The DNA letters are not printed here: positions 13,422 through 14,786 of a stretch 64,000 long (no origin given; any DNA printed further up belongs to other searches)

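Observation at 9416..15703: Six paralogs form an uninterrupted, translationally coupled head-to-tail array bracketed by two GH1 genes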

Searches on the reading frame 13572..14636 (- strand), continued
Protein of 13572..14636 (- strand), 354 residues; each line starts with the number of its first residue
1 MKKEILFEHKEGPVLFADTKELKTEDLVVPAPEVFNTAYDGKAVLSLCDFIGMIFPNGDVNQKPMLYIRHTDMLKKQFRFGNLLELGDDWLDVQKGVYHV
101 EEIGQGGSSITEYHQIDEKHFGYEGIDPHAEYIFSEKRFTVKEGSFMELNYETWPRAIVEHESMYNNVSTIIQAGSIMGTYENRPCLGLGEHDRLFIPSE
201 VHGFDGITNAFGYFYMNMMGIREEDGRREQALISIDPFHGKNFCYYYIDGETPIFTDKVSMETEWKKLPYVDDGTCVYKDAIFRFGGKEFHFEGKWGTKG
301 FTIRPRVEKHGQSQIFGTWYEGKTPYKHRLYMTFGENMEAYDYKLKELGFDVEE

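Call 49: find_related_loci(query=A2, collection=metagenome_contigs, flank=10000)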
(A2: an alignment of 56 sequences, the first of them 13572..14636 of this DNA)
Query A2 (354 aa) in metagenome_contigs; peptide patterns used: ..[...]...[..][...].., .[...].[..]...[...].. (x = any residue, [..] = any of these).
56 stretches matched a pattern; 41 encode a relative of the query (tblastn E <= 1e-3); 40 distinct loci.
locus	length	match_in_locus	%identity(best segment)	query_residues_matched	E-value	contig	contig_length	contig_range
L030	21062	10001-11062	86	1-354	0e+0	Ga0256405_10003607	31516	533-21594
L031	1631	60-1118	73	1-354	0e+0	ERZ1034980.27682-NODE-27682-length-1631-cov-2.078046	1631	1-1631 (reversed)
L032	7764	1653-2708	69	1-352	7e-165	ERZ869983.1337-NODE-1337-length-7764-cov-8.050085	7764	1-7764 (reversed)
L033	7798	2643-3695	66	1-352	1e-164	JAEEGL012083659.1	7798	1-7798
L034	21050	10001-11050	66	1-353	3e-159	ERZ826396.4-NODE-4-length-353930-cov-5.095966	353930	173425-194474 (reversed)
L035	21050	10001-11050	65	1-353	6e-159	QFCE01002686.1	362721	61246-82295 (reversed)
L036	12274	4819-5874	66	1-352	1e-155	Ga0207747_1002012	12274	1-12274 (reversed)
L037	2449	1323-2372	56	3-352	8e-136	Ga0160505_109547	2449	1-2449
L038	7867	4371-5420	48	1-352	6e-106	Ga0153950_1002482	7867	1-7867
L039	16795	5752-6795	50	1-352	1e-105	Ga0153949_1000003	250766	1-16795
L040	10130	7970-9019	48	1-352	6e-106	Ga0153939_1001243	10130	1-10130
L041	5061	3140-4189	48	1-352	5e-106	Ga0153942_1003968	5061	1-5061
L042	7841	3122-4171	48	1-352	6e-106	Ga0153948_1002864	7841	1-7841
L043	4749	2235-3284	48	1-352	3e-106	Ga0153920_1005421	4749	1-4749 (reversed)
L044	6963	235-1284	43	1-352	2e-90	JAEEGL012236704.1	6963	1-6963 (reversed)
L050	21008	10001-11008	39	21-352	4e-72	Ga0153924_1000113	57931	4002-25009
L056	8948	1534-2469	37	40-354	2e-56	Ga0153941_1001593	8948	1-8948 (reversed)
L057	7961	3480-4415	37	40-354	2e-56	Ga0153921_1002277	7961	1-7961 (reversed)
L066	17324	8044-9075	34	18-352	9e-47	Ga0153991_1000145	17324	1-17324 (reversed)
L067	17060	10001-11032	34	18-352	4e-46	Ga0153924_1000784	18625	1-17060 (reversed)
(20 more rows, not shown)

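Call 52: find_encoding_contigs(protein=P0175, flank=8000, max_places=3)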
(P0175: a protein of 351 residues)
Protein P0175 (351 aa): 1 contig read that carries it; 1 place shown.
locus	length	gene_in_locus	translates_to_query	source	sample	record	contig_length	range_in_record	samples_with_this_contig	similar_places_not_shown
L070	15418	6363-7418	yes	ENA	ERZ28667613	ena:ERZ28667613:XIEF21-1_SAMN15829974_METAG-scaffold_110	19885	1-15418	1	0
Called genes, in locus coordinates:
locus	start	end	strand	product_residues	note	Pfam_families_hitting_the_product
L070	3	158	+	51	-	?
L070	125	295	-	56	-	PF02796:HTH_7 (faint)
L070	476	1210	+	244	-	PF21948:LplA-B_cat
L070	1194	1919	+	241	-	PF00198:2-oxoacid_dh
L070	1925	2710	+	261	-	PF00378:ECH_1, PF16113:ECH_2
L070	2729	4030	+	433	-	PF02550:AcetylCoA_hydro, PF13336:AcetylCoA_hyd_C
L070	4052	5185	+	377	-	PF02771:Acyl-CoA_dh_N, PF02770:Acyl-CoA_dh_M, PF00441:Acyl-CoA_dh_1, PF08028:Acyl-CoA_dh_2, PF22924:ACOX_C_alpha1 (weak)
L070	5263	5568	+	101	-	PF08240:ADH_N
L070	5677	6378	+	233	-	PF00107:ADH_zinc_N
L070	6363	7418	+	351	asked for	-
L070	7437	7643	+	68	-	-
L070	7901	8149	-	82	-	-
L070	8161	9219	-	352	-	PF02661:Fic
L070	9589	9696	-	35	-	-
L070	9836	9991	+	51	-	-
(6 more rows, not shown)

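Call 53: find_encoding_contigs(protein=P0170, flank=8000, max_places=3)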
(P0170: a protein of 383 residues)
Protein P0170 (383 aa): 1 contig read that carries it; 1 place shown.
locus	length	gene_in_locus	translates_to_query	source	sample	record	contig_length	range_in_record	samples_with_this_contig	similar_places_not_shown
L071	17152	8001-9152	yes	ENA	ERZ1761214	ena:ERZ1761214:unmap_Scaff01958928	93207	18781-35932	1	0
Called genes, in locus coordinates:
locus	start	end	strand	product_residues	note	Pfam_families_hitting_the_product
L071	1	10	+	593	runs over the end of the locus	PF02129:Peptidase_S15, PF08530:PepX_C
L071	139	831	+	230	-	-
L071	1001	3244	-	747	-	PF04879:Molybdop_Fe4S4, PF00384:Molybdopterin, PF01568:Molydop_binding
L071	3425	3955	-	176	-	-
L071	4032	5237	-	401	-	PF04909:Amidohydro_2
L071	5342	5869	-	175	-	PF04264:YceI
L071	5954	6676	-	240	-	-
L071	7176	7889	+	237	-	-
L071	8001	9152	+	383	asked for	-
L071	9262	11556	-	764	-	PF07715:Plug, PF00593:TonB_dep_Rec_b-barrel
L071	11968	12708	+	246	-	-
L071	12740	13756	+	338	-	PF23212:DUF7064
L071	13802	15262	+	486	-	PF01636:APH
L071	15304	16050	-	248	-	-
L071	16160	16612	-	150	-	PF14534:DUF4440, PF13474:SnoaL_3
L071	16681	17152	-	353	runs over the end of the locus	PF01636:APH, PF02958:EcKL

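Call 57: search_protein_families(library=pfam, proteins=[L020:3190-5067:+, L020:10989-12929:+, L016:11100-12266:+, L016:7151-8455:+, L016:4450-6477:-, L019:5031-5909:+, L050:11264-12625:+, L056:5218-7002:+, L002:7149-8870:+, L018:9071-10975:+], max_evalue=0.00001)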
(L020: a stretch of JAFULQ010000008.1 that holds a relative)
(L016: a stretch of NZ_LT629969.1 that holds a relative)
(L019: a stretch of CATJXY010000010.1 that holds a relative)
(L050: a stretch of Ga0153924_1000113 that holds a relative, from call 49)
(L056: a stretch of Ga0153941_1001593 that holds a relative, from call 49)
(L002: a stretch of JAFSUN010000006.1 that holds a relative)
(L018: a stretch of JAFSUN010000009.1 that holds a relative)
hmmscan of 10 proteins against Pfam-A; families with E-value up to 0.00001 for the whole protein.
L020:3190-5067:+ (625 aa): 14 families
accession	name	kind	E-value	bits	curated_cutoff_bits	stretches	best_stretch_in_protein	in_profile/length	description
PF00724.26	Oxidored_FMN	-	3.7e-44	151.8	27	1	29-326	38-339/342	NADH:flavin oxidoreductase / NADH oxidase family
PF07992.20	Pyr_redox_2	-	5.3e-32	111.8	26.1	1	367-590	1-245/291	Pyridine nucleotide-disulphide oxidoreductase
PF13738.12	Pyr_redox_3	-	2.9e-16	60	30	1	450-591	124-276/305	Pyridine nucleotide-disulphide oxidoreductase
PF13450.12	NAD_binding_8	-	3.3e-16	59.8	21.9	1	371-412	1-42/68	NAD(P)-binding Rossmann-like domain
PF12831.13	FAD_oxidored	-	4e-16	59.8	27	1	369-405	2-38/416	FAD dependent oxidoreductase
PF00070.33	Pyr_redox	-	2e-14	54.3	22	1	490-557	2-69/82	Pyridine nucleotide-disulphide oxidoreductase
PF00890.30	FAD_binding_2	-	1.5e-13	51.1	20.4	1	369-403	2-36/414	FAD binding domain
PF01266.30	DAO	-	3.4e-12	47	27.9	0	490-524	2-37/353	FAD dependent oxidoreductase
PF03486.20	HI0933_like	-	2.9e-11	43.7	50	1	368-406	2-40/244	HI0933-like protein Rossmann domain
PF01134.28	GIDA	-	2.2e-10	40.6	22.1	0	368-401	1-35/391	Glucose inhibited division protein A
PF01262.27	AlaDh_PNT_C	-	3.7e-08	33.5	23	0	365-400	27-62/214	Alanine dehydrogenase/PNT, C-terminal domain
PF01494.25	FAD_binding_3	-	4e-07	30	22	0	489-520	3-34/349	FAD binding domain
PF13241.12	NAD_binding_7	-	6.8e-07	30.3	22.1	0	487-529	7-41/104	Putative NAD(P)-binding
PF02737.24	3HCDH_N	-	3.5e-06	27.5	22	0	489-520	1-32/180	3-hydroxyacyl-CoA dehydrogenase, NAD binding domain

L020:10989-12929:+ (646 aa): 11 families
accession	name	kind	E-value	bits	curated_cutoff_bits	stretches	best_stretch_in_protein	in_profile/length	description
PF00724.26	Oxidored_FMN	-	1.9e-47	162.6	27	1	19-337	2-341/342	NADH:flavin oxidoreductase / NADH oxidase family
PF07992.20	Pyr_redox_2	-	2.9e-36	125.8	26.1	2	383-619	1-252/291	Pyridine nucleotide-disulphide oxidoreductase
PF13738.12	Pyr_redox_3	-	5.5e-16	59.1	30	1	460-612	114-276/305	Pyridine nucleotide-disulphide oxidoreductase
PF00070.33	Pyr_redox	-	6e-14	52.8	22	1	509-579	3-70/82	Pyridine nucleotide-disulphide oxidoreductase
PF03486.20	HI0933_like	-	5.2e-13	49.4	50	1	384-419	2-37/244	HI0933-like protein Rossmann domain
PF01266.30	DAO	-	6.1e-13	49.5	27.9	1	384-420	1-38/353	FAD dependent oxidoreductase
PF00890.30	FAD_binding_2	-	3.4e-12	46.7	20.4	1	385-421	2-38/414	FAD binding domain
PF13450.12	NAD_binding_8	-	4.6e-12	46.5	21.9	1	387-424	1-38/68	NAD(P)-binding Rossmann-like domain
PF12831.13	FAD_oxidored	-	8.2e-10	39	27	1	385-421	2-38/416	FAD dependent oxidoreductase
PF01262.27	AlaDh_PNT_C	-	2.8e-07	30.6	23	0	380-449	26-95/214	Alanine dehydrogenase/PNT, C-terminal domain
PF01494.25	FAD_binding_3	-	5.8e-07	29.5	22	0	384-415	3-34/349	FAD binding domain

L016:11100-12266:+ (388 aa): 3 families
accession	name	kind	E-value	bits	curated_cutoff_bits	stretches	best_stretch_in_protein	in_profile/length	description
PF00465.25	Fe-ADH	-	9e-44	149.5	31.3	1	10-181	1-168/168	Iron-containing alcohol dehydrogenase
PF25137.1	ADH_Fe_C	-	1.3e-29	103.7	27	1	193-387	2-193/194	Fe-containing alcohol dehydrogenase family, C-terminal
PF13685.12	Fe-ADH_2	-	4.6e-10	40.1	28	1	24-112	14-97/149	Iron-containing alcohol dehydrogenase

L016:7151-8455:+ (434 aa): 1 family
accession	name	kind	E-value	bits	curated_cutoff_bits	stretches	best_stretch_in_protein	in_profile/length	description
PF02378.23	PTS_EIIC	-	7.4e-28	98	30.7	1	41-350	3-317/319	Phosphotransferase system, EIIC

L016:4450-6477:- (675 aa): 4 families
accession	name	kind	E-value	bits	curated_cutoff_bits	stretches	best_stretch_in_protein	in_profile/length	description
PF00359.27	PTS_EIIA_2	-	8.8e-25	87.8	27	1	536-674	2-142/144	Phosphoenolpyruvate-dependent sugar phosphotransferase system, EIIA 2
PF00874.25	PRD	-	1.7e-16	60.7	23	1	340-425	3-88/90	PRD domain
PF08279.18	HTH_11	-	1.6e-14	53.9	25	1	45-96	3-54/55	HTH domain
PF05043.19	Mga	-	1.7e-10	41.8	21.1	1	120-179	13-72/87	Mga helix-turn-helix domain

L019:5031-5909:+ (292 aa): 3 families
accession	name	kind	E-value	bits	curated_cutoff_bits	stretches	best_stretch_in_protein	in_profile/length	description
PF03446.21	NAD_binding_2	-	1.4e-42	145.9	21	1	3-159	2-161/161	NAD binding domain of 6-phosphogluconate dehydrogenase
PF14833.11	NAD_binding_11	-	4.6e-31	108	30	1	162-282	1-121/122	NAD-binding of NADP-dependent 3-hydroxyisobutyrate dehydrogenase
PF03807.23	F420_oxidored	-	1.3e-09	39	21.6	1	2-91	1-91/94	NADP oxidoreductase coenzyme F420-dependent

L050:11264-12625:+ (453 aa): 1 family
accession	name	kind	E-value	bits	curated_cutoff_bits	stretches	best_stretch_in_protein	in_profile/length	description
PF01554.23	MatE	-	1.9e-45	154.9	24.9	2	24-183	2-161/161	MatE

L056:5218-7002:+ (594 aa): 4 families
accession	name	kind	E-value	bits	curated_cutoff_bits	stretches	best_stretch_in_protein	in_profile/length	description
PF00005.33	ABC_tran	-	1.9e-27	97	25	1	366-519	1-137/137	ABC transporter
PF00664.28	ABC_membrane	-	1.8e-07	31.5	28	1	46-293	18-265/274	ABC transporter transmembrane region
PF13304.12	AAA_21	-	6.4e-07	30.2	27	0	499-547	249-298/304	AAA domain, putative AbiEii toxin, Type IV TA system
PF02463.25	SMC_N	-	7.9e-06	25.9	40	0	418-558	93-208/220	RecF/RecN/SMC N terminal domain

L002:7149-8870:+ (573 aa): 3 families
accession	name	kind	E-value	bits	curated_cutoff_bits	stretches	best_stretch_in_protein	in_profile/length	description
PF08282.18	Hydrolase_3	-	2.4e-43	149.2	20.9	1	11-270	1-255/255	haloacid dehalogenase-like hydrolase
PF00753.33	Lactamase_B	-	1.1e-13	52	22.7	1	308-471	9-154/196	Metallo-beta-lactamase superfamily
PF05116.19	S6PP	-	8.1e-11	42.4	20.3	0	8-82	2-74/247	Sucrose-6F-phosphate phosphohydrolase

L018:9071-10975:+ (634 aa): 2 families
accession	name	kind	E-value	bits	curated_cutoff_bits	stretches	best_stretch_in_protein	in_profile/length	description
PF08282.18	Hydrolase_3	-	2.9e-44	152.2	20.9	1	25-277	1-255/255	haloacid dehalogenase-like hydrolase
PF00702.32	Hydrolase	-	8.4e-11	43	26.4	1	22-245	1-191/191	haloacid dehalogenase-like hydrolase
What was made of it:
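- MATE and ABC exporters follow P in L050 and L056 (call 57).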

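Call 59: search_solved_structures(query=L071:12740-13756:+, max_evalue=0.01, show_alignments=1)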
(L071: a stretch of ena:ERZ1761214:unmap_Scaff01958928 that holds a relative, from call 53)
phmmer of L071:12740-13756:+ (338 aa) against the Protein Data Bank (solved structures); distinct sequences matched with E-value up to 0.01: 0.

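Call 71: find_encoding_contigs(protein=P0146, flank=7000, max_places=2)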
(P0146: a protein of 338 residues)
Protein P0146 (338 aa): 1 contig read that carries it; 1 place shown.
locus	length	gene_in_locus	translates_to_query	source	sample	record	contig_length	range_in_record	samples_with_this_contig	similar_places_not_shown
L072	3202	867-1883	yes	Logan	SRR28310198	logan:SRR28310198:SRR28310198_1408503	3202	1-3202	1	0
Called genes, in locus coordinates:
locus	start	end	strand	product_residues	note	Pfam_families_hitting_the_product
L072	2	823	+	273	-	?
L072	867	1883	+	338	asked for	-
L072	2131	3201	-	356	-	?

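Call 72: find_encoding_contigs(protein=P0152, flank=7000, max_places=2)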
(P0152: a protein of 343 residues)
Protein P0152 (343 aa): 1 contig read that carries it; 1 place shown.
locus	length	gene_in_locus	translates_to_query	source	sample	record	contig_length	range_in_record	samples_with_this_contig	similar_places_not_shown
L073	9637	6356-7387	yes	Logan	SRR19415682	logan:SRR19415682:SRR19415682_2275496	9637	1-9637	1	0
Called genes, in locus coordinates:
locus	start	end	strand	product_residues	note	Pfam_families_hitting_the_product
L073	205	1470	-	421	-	PF00480:ROK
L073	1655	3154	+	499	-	PF00005:ABC_tran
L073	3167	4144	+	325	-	PF02653:BPD_transp_2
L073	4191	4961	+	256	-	PF13407:Peripla_BP_4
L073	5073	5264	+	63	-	-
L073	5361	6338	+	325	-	PF02653:BPD_transp_2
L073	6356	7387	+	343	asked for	-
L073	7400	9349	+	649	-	PF00724:Oxidored_FMN, PF00890:FAD_binding_2 (faint), PF01134:GIDA (faint), PF01262:AlaDh_PNT_C (faint), PF07992:Pyr_redox_2, PF12831:FAD_oxidored (weak), PF13738:Pyr_redox_3, PF00070:Pyr_redox, +4 more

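Call 73: find_encoding_contigs(protein=P0145, flank=7000, max_places=2)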
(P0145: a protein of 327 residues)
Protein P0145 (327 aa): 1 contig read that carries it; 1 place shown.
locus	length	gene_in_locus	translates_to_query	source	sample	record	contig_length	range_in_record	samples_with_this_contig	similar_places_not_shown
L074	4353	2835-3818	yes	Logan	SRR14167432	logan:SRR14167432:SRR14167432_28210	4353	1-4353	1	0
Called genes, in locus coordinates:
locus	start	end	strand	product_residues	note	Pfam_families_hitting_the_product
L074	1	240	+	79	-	?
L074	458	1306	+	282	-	PF03123:CAT_RBD, PF00874:PRD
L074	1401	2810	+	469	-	PF00367:PTS_EIIB, PF02378:PTS_EIIC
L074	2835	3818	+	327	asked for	-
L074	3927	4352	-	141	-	?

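Call 74: find_encoding_contigs(protein=P0155, flank=7000, max_places=2)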
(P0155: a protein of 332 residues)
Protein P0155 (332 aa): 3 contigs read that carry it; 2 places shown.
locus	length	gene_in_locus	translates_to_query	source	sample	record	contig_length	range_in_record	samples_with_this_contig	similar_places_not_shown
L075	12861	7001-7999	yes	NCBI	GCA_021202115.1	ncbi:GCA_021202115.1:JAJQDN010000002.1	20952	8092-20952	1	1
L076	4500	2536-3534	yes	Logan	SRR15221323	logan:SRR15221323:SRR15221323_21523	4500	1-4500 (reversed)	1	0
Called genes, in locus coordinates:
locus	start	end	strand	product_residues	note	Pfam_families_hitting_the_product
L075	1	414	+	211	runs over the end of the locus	PF01634:HisG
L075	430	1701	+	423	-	PF00815:Histidinol_dh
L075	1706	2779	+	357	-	PF00155:Aminotran_1_2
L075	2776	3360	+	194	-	PF00475:IGPD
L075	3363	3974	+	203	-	PF00117:GATase, PF07685:GATase_3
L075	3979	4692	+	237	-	PF00977:His_biosynth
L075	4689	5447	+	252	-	PF00977:His_biosynth, PF01207:Dus (faint), PF02581:TMP-TENI (faint), PF03060:NMO (faint)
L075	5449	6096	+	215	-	PF01502:PRA-CH, PF01503:PRA-PH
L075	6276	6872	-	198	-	-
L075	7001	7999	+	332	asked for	-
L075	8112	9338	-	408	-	PF07690:MFS_1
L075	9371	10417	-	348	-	PF00005:ABC_tran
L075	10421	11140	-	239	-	PF00528:BPD_transp_1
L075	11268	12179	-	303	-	-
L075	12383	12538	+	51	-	-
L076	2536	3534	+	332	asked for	-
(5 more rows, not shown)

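Call 75: find_encoding_contigs(protein=P0160, flank=7000, max_places=2)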
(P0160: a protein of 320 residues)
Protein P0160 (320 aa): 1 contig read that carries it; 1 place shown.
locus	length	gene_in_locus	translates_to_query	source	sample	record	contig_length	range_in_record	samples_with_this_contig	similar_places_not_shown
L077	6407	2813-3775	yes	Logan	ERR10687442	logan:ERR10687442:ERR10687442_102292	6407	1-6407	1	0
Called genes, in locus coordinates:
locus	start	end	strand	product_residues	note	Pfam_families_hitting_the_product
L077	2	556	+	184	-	?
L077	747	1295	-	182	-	PF00440:TetR_N (weak), PF14278:TetR_C_8 (weak)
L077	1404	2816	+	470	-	PF00083:Sugar_tr, PF07690:MFS_1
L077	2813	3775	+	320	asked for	-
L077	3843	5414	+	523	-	-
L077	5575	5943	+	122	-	PF00392:GntR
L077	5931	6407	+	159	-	?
